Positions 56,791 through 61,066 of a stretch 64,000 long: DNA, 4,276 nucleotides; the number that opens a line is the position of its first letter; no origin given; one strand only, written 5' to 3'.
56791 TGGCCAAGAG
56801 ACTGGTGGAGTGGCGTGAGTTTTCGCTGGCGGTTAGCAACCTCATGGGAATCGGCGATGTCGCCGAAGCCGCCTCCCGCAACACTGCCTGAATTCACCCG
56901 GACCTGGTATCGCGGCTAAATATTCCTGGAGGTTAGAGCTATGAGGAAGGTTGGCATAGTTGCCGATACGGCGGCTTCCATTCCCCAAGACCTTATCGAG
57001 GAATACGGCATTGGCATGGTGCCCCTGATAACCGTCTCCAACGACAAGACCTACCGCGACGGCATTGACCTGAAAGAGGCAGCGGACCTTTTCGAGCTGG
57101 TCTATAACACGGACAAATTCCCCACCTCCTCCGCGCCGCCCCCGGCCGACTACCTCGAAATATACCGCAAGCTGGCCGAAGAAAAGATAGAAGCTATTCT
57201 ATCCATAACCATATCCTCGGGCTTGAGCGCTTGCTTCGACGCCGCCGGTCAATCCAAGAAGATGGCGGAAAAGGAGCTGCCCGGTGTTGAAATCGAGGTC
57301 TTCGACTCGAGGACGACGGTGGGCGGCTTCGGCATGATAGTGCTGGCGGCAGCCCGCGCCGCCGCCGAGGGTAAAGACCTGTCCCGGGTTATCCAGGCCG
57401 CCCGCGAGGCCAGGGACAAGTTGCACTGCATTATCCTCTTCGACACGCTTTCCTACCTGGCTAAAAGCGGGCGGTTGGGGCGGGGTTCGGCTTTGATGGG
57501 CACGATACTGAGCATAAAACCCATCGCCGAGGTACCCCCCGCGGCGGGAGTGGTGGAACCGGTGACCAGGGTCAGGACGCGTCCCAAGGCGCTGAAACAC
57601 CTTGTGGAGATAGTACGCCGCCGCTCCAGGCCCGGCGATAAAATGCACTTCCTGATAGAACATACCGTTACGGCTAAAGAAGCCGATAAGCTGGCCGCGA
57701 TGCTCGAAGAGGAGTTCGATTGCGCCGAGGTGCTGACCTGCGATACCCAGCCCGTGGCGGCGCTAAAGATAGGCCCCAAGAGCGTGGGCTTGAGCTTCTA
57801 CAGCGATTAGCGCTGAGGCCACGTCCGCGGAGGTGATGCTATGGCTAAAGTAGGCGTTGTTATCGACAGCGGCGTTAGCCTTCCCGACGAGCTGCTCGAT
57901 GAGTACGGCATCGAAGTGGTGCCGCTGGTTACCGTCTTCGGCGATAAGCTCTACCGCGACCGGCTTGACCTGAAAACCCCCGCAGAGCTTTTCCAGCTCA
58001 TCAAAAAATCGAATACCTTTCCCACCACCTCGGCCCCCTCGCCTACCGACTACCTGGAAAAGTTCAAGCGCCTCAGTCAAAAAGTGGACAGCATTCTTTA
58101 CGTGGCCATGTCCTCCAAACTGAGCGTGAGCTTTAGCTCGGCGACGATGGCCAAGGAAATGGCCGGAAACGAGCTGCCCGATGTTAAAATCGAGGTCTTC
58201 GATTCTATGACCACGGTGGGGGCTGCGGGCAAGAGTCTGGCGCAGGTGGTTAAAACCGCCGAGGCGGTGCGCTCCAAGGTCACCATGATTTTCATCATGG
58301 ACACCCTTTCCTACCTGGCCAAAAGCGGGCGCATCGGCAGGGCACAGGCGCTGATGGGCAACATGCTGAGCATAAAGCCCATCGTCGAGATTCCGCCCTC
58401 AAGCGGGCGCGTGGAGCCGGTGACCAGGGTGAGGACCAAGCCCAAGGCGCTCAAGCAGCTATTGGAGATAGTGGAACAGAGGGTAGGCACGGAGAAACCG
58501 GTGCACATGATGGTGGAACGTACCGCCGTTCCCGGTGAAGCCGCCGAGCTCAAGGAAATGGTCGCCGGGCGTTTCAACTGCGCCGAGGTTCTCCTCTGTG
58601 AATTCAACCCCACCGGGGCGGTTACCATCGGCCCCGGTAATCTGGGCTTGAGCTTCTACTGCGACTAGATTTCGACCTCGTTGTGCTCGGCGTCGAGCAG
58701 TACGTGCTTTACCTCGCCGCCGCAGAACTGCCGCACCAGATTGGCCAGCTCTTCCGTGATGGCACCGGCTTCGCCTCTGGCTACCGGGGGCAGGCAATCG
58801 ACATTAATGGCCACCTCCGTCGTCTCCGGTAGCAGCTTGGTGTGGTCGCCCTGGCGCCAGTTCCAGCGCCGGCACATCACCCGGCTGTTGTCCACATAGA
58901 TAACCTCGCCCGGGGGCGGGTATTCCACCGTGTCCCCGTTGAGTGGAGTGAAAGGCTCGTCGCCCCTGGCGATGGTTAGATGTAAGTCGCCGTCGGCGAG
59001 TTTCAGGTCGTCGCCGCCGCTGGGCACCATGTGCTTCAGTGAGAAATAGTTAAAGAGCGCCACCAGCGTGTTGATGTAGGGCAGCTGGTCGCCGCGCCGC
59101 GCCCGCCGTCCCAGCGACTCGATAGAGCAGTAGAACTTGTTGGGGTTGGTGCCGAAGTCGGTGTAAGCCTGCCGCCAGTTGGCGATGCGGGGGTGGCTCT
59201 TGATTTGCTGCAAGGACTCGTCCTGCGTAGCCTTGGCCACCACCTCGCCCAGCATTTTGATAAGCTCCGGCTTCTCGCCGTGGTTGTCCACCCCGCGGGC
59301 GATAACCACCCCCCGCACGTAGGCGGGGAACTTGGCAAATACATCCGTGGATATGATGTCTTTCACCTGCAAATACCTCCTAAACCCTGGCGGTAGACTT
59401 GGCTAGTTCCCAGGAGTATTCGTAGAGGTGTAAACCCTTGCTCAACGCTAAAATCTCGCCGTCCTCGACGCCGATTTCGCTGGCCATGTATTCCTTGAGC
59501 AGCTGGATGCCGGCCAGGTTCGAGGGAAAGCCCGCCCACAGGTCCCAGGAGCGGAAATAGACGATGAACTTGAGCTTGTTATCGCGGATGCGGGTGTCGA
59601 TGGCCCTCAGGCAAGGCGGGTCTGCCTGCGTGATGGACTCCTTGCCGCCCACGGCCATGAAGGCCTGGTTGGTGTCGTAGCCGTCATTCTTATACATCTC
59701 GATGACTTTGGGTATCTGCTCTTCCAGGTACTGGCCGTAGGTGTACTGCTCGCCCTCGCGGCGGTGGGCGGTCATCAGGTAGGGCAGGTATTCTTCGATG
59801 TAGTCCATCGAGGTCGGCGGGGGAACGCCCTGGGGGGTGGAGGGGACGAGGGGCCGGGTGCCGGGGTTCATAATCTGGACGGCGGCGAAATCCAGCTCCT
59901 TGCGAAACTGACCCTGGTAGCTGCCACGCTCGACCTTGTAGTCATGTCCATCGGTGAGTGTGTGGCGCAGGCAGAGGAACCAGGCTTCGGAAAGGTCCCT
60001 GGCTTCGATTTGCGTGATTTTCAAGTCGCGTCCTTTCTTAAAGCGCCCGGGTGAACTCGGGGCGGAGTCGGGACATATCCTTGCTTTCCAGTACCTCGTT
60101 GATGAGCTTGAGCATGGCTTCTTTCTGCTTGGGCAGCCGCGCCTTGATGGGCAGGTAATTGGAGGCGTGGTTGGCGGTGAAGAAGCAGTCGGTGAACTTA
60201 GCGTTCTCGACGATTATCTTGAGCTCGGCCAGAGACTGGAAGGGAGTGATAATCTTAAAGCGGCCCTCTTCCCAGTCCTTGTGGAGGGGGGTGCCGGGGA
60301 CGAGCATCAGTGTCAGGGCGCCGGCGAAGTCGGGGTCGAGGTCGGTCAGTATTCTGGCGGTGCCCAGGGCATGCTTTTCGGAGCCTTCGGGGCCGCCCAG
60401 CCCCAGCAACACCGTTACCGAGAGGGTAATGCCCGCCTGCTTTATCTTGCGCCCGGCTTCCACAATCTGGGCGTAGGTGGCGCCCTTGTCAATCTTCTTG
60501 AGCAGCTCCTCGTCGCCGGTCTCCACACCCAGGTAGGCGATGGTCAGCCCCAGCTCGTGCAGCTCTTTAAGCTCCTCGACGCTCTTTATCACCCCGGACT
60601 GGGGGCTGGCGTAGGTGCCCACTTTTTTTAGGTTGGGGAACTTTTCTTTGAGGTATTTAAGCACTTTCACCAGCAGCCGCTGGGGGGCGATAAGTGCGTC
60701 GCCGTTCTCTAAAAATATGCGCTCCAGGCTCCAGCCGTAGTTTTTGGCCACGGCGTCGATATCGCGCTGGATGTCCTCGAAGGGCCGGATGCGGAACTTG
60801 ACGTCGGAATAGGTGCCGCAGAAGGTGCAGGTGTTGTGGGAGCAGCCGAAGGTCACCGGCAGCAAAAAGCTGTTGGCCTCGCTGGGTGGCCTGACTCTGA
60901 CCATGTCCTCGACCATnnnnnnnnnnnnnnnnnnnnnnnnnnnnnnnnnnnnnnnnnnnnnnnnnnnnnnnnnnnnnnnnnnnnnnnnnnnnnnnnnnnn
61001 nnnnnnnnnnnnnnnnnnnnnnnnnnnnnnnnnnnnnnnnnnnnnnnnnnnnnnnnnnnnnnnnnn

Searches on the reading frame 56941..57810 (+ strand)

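Call 32: search_protein_families(library=pfam, proteins=[window:56941-57810:+], max_evalue=0.00001)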
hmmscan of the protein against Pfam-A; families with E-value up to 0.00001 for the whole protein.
window:56941-57810:+ (289 aa): 1 family
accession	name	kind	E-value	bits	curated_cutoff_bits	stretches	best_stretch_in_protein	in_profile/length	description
PF02645.21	DegV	-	2e-70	237.8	27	1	3-288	1-279/280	Uncharacterised protein, DegV family COG1307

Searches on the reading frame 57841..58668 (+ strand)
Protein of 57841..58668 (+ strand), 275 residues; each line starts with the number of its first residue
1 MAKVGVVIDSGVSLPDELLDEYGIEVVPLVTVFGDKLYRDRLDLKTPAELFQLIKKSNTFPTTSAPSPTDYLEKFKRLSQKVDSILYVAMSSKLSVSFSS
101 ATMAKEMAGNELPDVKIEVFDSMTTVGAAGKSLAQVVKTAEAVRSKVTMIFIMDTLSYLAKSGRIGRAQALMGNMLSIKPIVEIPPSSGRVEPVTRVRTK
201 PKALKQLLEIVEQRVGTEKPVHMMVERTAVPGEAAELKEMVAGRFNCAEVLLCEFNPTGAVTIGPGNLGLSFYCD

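Call 32: search_protein_families(library=pfam, proteins=[window:57841-58668:+], max_evalue=0.00001)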
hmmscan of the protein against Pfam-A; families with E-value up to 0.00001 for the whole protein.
window:57841-58668:+ (275 aa): 1 family
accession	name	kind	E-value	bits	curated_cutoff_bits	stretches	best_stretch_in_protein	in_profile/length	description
PF02645.21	DegV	-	2.3e-64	217.9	27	1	3-273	1-278/280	Uncharacterised protein, DegV family COG1307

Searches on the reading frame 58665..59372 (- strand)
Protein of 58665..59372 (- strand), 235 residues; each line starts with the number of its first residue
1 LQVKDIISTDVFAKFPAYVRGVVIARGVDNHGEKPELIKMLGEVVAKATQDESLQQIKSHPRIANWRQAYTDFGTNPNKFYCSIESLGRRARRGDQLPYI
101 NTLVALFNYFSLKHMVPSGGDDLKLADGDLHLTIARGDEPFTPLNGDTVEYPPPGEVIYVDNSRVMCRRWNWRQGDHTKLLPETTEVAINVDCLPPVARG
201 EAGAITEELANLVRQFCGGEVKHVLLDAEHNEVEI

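Call 32: search_protein_families(library=pfam, proteins=[window:58665-59372:-], max_evalue=0.00001)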
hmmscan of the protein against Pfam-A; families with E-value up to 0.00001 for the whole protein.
window:58665-59372:- (235 aa): 1 family
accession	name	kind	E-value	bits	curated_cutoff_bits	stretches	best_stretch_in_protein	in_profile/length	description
PF03483.22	B3_4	-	1.9e-25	89.9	29.3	1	66-197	2-130/174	B3/4 domain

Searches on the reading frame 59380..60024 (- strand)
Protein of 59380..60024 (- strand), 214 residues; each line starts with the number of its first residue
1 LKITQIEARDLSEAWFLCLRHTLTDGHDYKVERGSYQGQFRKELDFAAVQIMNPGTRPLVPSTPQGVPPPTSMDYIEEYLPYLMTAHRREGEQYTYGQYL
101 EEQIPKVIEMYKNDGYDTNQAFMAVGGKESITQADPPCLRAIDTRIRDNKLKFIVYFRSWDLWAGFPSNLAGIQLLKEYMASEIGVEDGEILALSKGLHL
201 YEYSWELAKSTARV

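Call 32: search_protein_families(library=pfam, proteins=[window:59380-60024:-], max_evalue=0.00001)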
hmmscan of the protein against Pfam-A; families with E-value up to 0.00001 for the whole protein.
window:59380-60024:- (214 aa): 1 family
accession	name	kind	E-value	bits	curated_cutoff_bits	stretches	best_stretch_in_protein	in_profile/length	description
PF00303.24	Thymidylat_synt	-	6.4e-11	42.3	24.3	1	102-209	110-219/266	Thymidylate synthase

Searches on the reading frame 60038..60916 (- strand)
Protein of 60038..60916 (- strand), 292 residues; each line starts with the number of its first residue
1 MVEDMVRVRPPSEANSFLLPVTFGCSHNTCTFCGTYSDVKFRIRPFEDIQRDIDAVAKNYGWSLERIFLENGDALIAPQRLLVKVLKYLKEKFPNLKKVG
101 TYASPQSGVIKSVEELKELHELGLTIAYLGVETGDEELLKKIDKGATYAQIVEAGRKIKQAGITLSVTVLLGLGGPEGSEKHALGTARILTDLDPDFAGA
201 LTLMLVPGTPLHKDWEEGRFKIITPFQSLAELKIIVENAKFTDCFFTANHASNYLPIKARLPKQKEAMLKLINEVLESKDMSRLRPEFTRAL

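Call 32: search_protein_families(library=pfam, proteins=[window:60038-60916:-], max_evalue=0.00001)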
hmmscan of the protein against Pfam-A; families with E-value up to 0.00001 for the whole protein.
window:60038-60916:- (292 aa): 1 family
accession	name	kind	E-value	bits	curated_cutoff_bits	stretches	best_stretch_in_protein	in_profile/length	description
PF04055.27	Radical_SAM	-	2.2e-19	70.7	29.5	1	20-175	2-153/166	Radical SAM superfamily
